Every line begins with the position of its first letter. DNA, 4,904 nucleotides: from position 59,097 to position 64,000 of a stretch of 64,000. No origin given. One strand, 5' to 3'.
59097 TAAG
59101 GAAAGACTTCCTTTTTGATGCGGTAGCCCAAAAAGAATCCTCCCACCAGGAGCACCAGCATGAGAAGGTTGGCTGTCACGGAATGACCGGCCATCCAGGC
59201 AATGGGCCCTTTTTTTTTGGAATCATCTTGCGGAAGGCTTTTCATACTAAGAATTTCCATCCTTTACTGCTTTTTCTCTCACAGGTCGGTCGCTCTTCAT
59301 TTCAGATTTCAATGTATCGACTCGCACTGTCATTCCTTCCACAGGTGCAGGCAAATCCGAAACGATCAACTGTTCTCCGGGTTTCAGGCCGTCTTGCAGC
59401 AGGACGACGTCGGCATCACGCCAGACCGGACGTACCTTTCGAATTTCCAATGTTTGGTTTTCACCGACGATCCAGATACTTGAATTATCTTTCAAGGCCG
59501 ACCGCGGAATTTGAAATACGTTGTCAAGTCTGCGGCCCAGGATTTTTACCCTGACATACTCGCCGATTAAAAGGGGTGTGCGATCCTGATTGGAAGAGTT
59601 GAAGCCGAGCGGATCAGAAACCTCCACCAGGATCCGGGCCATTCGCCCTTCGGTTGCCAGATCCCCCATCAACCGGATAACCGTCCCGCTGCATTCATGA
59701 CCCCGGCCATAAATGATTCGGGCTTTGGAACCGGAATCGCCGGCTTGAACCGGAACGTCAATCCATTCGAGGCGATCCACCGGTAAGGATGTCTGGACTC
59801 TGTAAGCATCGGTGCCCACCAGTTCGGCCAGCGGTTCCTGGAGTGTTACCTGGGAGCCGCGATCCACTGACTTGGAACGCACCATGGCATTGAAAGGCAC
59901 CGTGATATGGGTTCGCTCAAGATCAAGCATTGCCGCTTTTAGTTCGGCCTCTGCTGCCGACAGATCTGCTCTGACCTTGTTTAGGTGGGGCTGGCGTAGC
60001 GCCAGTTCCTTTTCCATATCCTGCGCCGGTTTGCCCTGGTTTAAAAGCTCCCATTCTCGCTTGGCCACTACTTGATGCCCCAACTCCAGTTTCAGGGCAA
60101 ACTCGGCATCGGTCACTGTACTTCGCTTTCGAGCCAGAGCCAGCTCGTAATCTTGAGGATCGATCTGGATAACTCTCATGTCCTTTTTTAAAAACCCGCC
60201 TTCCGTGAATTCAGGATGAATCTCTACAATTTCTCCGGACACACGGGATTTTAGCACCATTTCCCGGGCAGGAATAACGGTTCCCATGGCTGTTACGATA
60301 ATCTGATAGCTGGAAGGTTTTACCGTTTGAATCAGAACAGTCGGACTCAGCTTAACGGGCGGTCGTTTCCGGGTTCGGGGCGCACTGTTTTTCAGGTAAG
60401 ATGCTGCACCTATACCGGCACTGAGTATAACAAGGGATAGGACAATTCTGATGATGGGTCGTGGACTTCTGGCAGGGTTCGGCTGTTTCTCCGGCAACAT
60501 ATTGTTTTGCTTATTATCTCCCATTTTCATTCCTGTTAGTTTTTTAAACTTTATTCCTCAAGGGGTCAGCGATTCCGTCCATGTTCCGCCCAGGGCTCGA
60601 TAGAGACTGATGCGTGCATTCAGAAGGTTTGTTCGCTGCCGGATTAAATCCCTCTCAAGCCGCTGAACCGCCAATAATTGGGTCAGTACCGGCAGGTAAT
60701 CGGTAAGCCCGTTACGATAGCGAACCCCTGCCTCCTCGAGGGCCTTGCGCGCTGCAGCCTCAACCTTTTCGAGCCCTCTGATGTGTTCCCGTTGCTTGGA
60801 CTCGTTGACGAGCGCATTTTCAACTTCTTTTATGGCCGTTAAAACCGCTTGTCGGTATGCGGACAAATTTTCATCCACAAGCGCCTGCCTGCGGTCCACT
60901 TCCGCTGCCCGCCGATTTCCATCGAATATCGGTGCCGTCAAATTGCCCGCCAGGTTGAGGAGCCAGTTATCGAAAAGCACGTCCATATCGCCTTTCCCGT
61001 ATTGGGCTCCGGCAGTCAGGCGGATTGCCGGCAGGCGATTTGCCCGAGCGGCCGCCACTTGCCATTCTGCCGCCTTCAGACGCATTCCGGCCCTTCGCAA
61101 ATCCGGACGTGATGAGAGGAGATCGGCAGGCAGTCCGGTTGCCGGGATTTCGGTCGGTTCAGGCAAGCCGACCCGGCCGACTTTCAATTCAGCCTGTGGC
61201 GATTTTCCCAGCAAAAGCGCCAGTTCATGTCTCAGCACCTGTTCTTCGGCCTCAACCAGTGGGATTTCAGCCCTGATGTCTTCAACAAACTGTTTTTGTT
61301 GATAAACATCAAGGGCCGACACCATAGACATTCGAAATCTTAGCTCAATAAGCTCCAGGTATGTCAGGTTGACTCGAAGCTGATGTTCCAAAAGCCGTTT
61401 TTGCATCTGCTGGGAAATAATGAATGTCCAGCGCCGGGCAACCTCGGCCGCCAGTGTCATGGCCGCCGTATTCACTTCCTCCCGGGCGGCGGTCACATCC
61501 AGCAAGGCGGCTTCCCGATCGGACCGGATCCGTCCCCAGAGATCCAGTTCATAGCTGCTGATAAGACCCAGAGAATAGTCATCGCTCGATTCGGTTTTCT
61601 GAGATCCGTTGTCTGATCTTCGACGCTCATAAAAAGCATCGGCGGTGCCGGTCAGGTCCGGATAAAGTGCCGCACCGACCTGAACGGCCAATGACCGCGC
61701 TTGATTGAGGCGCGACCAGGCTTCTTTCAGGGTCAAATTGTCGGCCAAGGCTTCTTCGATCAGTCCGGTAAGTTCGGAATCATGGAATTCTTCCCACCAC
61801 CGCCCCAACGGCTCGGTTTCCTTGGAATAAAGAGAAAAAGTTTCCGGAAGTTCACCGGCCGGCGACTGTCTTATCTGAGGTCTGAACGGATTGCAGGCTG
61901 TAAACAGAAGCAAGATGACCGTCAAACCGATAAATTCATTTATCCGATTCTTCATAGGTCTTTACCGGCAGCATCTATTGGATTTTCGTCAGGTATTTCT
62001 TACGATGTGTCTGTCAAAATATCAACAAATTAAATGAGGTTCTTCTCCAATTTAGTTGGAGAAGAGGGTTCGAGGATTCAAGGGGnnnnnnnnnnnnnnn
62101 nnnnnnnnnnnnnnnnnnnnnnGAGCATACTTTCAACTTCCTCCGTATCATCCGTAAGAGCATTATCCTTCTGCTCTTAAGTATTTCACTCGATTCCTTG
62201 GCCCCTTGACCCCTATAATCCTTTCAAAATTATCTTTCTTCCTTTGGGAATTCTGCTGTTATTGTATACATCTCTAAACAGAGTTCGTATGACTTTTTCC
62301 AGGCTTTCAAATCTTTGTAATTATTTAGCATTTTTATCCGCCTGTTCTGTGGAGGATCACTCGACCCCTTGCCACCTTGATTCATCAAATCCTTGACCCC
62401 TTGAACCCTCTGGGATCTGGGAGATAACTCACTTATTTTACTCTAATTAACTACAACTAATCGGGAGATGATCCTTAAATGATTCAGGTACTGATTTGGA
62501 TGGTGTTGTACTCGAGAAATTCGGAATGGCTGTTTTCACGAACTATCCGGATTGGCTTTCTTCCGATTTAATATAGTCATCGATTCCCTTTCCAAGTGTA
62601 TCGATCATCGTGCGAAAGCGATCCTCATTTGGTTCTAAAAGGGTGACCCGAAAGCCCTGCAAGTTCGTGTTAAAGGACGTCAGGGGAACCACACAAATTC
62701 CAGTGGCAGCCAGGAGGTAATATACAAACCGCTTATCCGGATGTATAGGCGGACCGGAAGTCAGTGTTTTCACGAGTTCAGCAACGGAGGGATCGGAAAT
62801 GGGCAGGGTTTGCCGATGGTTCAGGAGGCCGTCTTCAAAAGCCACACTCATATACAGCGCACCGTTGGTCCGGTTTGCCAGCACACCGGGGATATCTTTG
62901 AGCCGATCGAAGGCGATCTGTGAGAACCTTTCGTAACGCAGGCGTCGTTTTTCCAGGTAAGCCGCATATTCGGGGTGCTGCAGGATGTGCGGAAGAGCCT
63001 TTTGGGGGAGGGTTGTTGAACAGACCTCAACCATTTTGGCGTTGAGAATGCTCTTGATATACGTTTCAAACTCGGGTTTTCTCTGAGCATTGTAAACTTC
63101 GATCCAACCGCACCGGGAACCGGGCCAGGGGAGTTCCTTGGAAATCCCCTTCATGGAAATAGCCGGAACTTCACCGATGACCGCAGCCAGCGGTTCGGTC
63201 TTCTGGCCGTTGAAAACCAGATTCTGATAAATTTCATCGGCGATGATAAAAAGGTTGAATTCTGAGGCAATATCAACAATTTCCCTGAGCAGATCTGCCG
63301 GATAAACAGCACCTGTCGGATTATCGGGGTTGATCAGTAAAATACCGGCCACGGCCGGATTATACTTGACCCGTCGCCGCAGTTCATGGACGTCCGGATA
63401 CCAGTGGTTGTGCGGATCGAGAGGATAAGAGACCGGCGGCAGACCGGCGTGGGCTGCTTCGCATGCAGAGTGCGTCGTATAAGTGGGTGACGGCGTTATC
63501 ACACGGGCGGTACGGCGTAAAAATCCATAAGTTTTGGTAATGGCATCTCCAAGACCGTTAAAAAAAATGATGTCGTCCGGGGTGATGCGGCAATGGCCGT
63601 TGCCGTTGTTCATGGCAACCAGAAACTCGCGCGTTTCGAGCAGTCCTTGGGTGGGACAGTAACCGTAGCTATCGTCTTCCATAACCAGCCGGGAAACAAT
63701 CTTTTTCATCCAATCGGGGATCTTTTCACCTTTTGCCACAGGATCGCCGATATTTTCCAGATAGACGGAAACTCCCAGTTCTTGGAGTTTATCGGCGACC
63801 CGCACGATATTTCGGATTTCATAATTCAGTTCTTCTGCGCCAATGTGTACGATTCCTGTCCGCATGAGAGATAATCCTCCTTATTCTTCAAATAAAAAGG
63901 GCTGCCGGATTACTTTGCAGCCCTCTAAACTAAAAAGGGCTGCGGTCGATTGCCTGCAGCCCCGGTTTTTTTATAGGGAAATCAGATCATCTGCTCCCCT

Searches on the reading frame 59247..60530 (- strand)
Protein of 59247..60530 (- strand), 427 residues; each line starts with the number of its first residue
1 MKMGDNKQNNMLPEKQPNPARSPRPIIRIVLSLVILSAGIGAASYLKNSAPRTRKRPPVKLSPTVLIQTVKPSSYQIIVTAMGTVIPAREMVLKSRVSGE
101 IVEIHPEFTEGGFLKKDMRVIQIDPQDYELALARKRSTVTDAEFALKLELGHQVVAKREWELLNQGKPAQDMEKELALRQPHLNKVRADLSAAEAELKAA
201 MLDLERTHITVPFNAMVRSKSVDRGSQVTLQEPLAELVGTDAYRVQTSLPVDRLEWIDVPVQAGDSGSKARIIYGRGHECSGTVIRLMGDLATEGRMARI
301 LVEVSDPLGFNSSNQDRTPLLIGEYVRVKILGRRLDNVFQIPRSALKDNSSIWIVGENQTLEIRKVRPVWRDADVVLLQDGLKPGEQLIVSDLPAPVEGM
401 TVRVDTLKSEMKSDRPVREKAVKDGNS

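Call 59: search_protein_families(library=pfam, proteins=[window:59247-60530:-], max_evalue=0.000001)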
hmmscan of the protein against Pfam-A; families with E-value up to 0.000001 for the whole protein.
window:59247-60530:- (427 aa): 1 family
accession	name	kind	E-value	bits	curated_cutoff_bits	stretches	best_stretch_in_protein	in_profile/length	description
PF13437.12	HlyD_3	-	6.9e-10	40.1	22.2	1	209-315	2-98/106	HlyD family secretion protein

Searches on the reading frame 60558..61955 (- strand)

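Call 59: search_protein_families(library=pfam, proteins=[window:60558-61955:-], max_evalue=0.000001)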
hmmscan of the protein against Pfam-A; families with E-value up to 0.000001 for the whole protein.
window:60558-61955:- (465 aa): 1 family
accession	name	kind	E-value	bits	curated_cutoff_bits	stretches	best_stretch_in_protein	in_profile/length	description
PF02321.23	OEP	-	5e-41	141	22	2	278-456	7-187/187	Outer membrane efflux protein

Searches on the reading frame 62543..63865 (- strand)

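Call 59: search_protein_families(library=pfam, proteins=[window:62543-63865:-], max_evalue=0.000001)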
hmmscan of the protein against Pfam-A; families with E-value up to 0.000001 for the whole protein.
window:62543-63865:- (440 aa): 1 family
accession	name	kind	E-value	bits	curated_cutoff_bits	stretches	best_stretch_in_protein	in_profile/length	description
PF00155.27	Aminotran_1_2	-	1.8e-35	123.3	19.7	1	47-410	17-349/361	Aminotransferase class I and II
